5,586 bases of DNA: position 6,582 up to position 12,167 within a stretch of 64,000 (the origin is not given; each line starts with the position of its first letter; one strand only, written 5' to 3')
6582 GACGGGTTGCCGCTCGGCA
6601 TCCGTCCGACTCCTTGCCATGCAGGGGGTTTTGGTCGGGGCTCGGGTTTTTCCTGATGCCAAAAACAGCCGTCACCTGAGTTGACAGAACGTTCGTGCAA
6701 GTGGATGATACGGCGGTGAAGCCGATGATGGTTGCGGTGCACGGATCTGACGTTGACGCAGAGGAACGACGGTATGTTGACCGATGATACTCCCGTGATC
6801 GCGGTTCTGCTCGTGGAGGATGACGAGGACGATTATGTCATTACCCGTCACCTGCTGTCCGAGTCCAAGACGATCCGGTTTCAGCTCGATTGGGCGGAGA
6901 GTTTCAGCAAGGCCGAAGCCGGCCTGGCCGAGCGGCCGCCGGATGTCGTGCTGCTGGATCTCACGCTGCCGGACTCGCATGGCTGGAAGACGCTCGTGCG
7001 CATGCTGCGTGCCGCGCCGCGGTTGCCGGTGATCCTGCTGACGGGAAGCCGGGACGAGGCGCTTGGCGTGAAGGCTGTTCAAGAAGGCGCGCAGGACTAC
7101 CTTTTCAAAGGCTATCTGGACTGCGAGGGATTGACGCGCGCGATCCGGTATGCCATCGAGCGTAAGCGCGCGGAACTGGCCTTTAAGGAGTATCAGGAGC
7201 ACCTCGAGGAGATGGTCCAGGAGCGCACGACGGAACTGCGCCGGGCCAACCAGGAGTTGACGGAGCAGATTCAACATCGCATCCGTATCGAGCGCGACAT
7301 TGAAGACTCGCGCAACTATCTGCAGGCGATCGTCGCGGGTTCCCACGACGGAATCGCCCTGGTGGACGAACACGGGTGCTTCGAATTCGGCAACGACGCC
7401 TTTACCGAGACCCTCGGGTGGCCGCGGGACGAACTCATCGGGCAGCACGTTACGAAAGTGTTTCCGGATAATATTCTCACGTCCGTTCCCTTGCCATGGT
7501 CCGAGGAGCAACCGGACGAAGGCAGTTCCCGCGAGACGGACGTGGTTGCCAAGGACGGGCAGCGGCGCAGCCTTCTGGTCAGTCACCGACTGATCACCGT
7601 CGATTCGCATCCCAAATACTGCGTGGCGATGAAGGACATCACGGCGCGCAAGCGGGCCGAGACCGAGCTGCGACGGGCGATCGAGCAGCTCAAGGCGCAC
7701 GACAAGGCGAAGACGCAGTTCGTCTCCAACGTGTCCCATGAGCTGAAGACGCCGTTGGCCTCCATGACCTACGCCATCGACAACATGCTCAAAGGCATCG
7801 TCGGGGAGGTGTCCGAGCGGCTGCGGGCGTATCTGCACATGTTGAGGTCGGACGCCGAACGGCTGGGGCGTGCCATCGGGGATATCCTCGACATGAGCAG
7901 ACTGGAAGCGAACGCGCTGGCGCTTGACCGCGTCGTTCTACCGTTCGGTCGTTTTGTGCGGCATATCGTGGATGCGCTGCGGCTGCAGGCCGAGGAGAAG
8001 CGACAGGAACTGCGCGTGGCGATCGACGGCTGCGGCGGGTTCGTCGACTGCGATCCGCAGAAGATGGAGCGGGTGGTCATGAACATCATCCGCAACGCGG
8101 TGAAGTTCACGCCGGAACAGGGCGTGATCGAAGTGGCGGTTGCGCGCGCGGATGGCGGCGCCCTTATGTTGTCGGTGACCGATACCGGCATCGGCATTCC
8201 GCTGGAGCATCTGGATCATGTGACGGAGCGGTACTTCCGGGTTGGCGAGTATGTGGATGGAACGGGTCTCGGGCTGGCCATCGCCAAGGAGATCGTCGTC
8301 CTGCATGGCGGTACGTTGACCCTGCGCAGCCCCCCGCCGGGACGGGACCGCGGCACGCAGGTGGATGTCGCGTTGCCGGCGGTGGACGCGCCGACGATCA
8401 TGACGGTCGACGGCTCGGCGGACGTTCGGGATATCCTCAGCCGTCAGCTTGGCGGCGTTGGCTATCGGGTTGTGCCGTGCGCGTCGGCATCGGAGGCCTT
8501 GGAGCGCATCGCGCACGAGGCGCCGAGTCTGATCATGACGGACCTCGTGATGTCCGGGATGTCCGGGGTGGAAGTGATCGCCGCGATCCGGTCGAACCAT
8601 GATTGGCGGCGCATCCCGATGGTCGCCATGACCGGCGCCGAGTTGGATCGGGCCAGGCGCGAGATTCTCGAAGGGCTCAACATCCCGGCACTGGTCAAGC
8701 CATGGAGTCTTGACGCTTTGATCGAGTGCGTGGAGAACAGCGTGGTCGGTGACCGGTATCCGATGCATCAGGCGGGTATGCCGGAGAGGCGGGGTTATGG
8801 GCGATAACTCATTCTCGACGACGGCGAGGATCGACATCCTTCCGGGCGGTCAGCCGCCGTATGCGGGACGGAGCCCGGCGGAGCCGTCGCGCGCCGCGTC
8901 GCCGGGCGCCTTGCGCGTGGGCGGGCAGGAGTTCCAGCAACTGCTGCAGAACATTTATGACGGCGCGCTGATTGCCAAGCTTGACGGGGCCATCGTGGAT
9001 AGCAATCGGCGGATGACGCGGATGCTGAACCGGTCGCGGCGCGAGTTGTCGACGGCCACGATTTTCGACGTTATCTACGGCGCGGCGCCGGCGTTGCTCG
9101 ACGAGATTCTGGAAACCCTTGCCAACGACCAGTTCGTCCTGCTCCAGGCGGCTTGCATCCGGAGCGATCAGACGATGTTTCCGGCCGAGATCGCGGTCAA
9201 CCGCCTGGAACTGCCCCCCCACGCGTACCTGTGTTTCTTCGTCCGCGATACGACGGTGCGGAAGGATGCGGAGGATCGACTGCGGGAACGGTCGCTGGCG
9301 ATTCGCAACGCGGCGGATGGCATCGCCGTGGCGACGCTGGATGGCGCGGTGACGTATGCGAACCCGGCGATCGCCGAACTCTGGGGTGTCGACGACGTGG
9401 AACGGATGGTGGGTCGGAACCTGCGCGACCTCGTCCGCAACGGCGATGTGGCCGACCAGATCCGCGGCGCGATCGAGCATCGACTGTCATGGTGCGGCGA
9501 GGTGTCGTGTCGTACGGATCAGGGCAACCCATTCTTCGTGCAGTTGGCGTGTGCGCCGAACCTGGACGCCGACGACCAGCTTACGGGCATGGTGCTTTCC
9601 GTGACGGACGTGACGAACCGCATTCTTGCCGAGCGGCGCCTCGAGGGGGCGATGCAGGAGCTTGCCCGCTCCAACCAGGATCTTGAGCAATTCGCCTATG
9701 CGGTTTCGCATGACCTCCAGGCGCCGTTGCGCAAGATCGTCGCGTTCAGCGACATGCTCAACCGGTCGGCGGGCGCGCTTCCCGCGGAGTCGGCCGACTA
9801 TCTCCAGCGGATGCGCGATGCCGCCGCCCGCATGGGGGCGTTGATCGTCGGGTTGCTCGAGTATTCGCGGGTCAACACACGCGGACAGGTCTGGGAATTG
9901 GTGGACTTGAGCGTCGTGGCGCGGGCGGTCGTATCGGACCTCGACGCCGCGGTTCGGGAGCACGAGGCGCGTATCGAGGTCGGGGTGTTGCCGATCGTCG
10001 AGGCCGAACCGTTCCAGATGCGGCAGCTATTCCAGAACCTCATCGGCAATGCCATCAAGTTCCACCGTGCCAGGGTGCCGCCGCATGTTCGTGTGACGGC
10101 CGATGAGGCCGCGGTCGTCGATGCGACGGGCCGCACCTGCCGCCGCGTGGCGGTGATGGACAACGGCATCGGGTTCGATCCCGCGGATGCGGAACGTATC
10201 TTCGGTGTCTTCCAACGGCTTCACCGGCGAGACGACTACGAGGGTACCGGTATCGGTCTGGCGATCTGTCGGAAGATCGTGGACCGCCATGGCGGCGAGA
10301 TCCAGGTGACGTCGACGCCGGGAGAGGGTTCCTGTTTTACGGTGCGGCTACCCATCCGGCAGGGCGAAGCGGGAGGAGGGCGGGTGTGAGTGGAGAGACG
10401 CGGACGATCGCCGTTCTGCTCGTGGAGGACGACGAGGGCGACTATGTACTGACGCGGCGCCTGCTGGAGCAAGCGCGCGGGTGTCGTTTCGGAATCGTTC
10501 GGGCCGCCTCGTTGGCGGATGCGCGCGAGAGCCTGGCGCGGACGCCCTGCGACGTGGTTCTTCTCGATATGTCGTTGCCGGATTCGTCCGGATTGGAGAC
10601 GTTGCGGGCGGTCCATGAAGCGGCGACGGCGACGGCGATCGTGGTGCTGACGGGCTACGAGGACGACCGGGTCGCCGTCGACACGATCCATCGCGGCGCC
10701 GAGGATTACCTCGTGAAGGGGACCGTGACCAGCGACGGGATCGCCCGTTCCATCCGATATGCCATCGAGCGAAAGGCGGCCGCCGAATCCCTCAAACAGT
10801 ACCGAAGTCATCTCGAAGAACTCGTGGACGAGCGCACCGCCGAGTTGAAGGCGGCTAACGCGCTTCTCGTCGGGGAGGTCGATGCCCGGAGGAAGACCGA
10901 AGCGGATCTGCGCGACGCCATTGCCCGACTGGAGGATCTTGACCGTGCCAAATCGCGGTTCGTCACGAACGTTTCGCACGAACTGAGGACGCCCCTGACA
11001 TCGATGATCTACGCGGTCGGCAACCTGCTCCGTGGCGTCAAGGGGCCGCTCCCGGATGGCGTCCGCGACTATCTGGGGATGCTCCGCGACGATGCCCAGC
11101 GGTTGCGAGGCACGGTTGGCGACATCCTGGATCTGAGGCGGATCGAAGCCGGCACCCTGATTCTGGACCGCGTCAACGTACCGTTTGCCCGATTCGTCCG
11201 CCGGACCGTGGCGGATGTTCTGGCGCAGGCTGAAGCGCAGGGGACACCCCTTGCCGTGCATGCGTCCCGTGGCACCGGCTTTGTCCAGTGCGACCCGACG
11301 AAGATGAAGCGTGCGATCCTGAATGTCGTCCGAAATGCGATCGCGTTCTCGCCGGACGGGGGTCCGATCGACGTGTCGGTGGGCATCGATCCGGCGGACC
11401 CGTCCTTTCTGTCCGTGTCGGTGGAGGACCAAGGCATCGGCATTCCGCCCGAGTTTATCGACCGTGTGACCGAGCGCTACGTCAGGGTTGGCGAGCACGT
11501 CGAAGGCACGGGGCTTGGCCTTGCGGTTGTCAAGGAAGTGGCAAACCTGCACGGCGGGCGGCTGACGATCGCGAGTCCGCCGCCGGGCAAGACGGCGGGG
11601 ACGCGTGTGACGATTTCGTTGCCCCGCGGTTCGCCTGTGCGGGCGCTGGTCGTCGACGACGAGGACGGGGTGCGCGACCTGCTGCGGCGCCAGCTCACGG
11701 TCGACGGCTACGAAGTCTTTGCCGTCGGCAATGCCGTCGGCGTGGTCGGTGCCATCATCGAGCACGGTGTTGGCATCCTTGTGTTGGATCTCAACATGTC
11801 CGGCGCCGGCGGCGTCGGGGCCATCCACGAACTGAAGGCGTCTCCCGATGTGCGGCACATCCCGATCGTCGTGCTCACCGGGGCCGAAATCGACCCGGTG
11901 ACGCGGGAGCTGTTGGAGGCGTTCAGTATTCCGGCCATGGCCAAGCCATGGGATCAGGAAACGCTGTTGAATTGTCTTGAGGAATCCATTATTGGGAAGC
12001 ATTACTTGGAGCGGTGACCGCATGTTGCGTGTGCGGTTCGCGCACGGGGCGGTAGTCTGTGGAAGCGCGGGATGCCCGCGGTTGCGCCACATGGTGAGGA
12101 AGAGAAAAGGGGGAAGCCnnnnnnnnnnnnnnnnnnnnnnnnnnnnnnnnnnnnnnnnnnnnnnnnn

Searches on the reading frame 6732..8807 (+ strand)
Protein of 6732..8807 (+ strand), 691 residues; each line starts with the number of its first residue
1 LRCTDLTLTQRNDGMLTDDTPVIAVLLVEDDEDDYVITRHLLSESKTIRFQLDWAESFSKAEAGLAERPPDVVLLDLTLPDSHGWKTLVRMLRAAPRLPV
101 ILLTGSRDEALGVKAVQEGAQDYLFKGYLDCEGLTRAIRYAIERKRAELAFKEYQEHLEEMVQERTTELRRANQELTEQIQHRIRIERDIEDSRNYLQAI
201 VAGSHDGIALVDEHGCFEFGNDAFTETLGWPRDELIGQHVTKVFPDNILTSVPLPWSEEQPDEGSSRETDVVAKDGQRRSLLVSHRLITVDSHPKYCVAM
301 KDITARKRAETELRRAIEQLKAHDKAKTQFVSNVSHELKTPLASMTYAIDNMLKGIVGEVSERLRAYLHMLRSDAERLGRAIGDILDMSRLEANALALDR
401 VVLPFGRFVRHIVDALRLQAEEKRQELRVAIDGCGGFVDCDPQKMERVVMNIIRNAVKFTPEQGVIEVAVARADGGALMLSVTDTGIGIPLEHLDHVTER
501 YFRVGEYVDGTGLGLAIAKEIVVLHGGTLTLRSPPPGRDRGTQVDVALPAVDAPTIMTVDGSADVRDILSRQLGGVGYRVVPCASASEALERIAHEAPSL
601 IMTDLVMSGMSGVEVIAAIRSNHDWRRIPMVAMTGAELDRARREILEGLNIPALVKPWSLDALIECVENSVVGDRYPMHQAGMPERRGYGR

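Call 16: search_protein_families(library=ncbifam, proteins=[window:6732-8807:+], max_evalue=0.001)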
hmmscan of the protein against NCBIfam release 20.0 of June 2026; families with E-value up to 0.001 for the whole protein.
window:6732-8807:+ (691 aa): 157 families (the best 25 are shown)
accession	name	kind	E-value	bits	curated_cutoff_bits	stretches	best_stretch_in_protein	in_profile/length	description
NF047874.1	MASE3_PAS_HK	subfamily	2.9e-60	204.8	560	1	155-550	225-625/655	MASE3 domain-containing sensor histidine kinase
NF046044.1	PnpS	equivalog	9.4e-59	199.4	400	1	143-549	6-390/390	two-component system histidine kinase PnpS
NF008302.0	PRK11091.1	equivalog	4e-58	197.3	838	1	161-670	118-642/779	aerobic respiration two-component sensor histidine kinase ArcB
NF033092.0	HK_WalK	equivalog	2.3e-56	191.6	725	1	134-549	201-593/594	cell wall metabolism sensor histidine kinase WalK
TIGR02966.1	phoR_proteo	equivalog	4.3e-52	177.2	334.2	1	195-534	6-322/333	phosphate regulon sensor histidine kinase PhoR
NF038297.2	hybrid_HK_HrmK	equivalog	9.3e-52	176.5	725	3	297-552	205-459/607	hybrid histidine kinase/response regulator HrmK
NF047465.1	hybrid_HK_LvrA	exception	1.1e-49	169.2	1200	3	308-531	183-406/819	hybrid histidine kinase/response regulator LvrA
TIGR02956.1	TMAO_torS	equivalog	2.3e-48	165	676.5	2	319-671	456-820/967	TMAO reductase system sensor histidine kinase/response regulator TorS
NF041880.1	EPS_EpsF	equivalog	4.8e-48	163.9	900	2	71-548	41-491/492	response regulator EpsF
NF008468.0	PRK11360.1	equivalog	6.7e-45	153.5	646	1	155-550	228-608/616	two-component system sensor histidine kinase AtoS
NF045595.1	HK_scytonemin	equivalog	3.5e-41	141.3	865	1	267-550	351-635/637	scytonemin biosynthesis sensor histidine kinase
NF008099.0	PRK10841.1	equivalog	7.3e-41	139.8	920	2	297-535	441-678/949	two-component system sensor histidine kinase RcsC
NF008318.0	PRK11107.1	equivalog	4.8e-39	134.1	890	2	323-535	289-506/920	two-component sensor histidine kinase BarA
NF040691.1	MtrAB_MtrB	equivalog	3e-38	132.1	450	1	312-554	256-496/507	MtrAB system histidine kinase MtrB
NF011874.0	PRK15347.1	equivalog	7e-38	130.3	852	2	311-554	382-618/921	two component system sensor kinase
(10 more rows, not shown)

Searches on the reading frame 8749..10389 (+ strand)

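Call 16: search_protein_families(library=ncbifam, proteins=[window:8749-10389:+], max_evalue=0.001)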
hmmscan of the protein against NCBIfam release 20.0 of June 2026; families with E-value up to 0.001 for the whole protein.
window:8749-10389:+ (546 aa): 81 families (the best 25 are shown)
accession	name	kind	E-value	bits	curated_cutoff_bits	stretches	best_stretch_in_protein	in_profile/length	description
NF046044.1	PnpS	equivalog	6.2e-44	150.6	400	1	178-535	54-390/390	two-component system histidine kinase PnpS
NF008468.0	PRK11360.1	equivalog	3.1e-42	144.8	646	1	183-540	272-612/616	two-component system sensor histidine kinase AtoS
NF047465.1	hybrid_HK_LvrA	exception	3.6e-41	141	1200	1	297-535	585-817/819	hybrid histidine kinase/response regulator LvrA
TIGR02966.1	phoR_proteo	equivalog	3.1e-39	134.9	334.2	1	183-534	10-333/333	phosphate regulon sensor histidine kinase PhoR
NF052574.1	HisKinEspCMyxo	equivalog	8.1e-34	116.9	1200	1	166-537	271-638/785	serine histidine kinase EspC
NF052573.1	HisKinEspAMyxo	equivalog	1.1e-33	116.3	1400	2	165-537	240-612/755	serine histidine kinase EspA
NF033092.0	HK_WalK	equivalog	3.4e-33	115.1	725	1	181-536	260-594/594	cell wall metabolism sensor histidine kinase WalK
NF047874.1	MASE3_PAS_HK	subfamily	1.4e-32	113.3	560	1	185-538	271-627/655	MASE3 domain-containing sensor histidine kinase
TIGR02956.1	TMAO_torS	equivalog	5.1e-31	107.6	676.5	1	303-541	455-687/967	TMAO reductase system sensor histidine kinase/response regulator TorS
NF006800.0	PRK09303.1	equivalog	6.3e-31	107.7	342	1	303-539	142-380/383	histidine kinase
NF008302.0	PRK11091.1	equivalog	4e-30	104.7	838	1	239-537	217-506/779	aerobic respiration two-component sensor histidine kinase ArcB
NF040691.1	MtrAB_MtrB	equivalog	5.7e-29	101.5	450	1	301-540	260-496/507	MtrAB system histidine kinase MtrB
NF045911.1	TCSHisKinNblS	equivalog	5.1e-28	97.8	1000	1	186-535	273-619/621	two-component system sensor histidine kinase NblS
NF041735.1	hist_kin_RppB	equivalog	8.3e-28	97.3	400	1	301-535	205-438/438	two-component system sensor histidine kinase RppB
NF041880.1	EPS_EpsF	equivalog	3.2e-27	95.2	900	1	196-535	161-492/492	response regulator EpsF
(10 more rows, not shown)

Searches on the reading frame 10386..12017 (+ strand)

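Call 16: search_protein_families(library=ncbifam, proteins=[window:10386-12017:+], max_evalue=0.001)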
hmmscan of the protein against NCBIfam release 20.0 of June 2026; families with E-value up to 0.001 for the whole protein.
window:10386-12017:+ (543 aa): 152 families (the best 25 are shown)
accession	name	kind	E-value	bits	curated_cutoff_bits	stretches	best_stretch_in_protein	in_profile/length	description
TIGR02956.1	TMAO_torS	equivalog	5.1e-54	183.7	676.5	2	122-535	404-820/967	TMAO reductase system sensor histidine kinase/response regulator TorS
NF047465.1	hybrid_HK_LvrA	exception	2.3e-48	164.8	1200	1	129-398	142-409/819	hybrid histidine kinase/response regulator LvrA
TIGR02966.1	phoR_proteo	equivalog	2.1e-43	148.6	334.2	1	113-398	41-322/333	phosphate regulon sensor histidine kinase PhoR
NF046044.1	PnpS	equivalog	4.9e-43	147.6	400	1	152-413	135-390/390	two-component system histidine kinase PnpS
NF038297.2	hybrid_HK_HrmK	equivalog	7.1e-43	147.1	725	3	141-414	187-457/607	hybrid histidine kinase/response regulator HrmK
NF033092.0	HK_WalK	equivalog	3.3e-40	138.2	725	1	179-413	362-593/594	cell wall metabolism sensor histidine kinase WalK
NF040691.1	MtrAB_MtrB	equivalog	1.1e-39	136.8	450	1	174-415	256-495/507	MtrAB system histidine kinase MtrB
NF008318.0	PRK11107.1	equivalog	3.3e-37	128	890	1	97-399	212-506/920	two-component sensor histidine kinase BarA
NF041880.1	EPS_EpsF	equivalog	5.2e-36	124.2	900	2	159-398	245-478/492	response regulator EpsF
NF008302.0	PRK11091.1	equivalog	2.6e-35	121.8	838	2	181-414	275-507/779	aerobic respiration two-component sensor histidine kinase ArcB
NF047874.1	MASE3_PAS_HK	subfamily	3.3e-35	122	560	1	160-414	370-625/655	MASE3 domain-containing sensor histidine kinase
TIGR01386.1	cztS_silS_copS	subfamily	5.2e-34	118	292.55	1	172-403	224-450/457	heavy metal sensor histidine kinase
NF008312.0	PRK11100.1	equivalog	6.8e-34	117.5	356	1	181-414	249-474/477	two-component system sensor histidine kinase CreC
NF008099.0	PRK10841.1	equivalog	1.1e-33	116.1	920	1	160-413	442-689/949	two-component system sensor histidine kinase RcsC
NF050805.1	CellDivHKDivJCaul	equivalog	3.5e-33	114.6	1000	1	159-413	265-519/531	cell cycle sensor histidine kinase DivJ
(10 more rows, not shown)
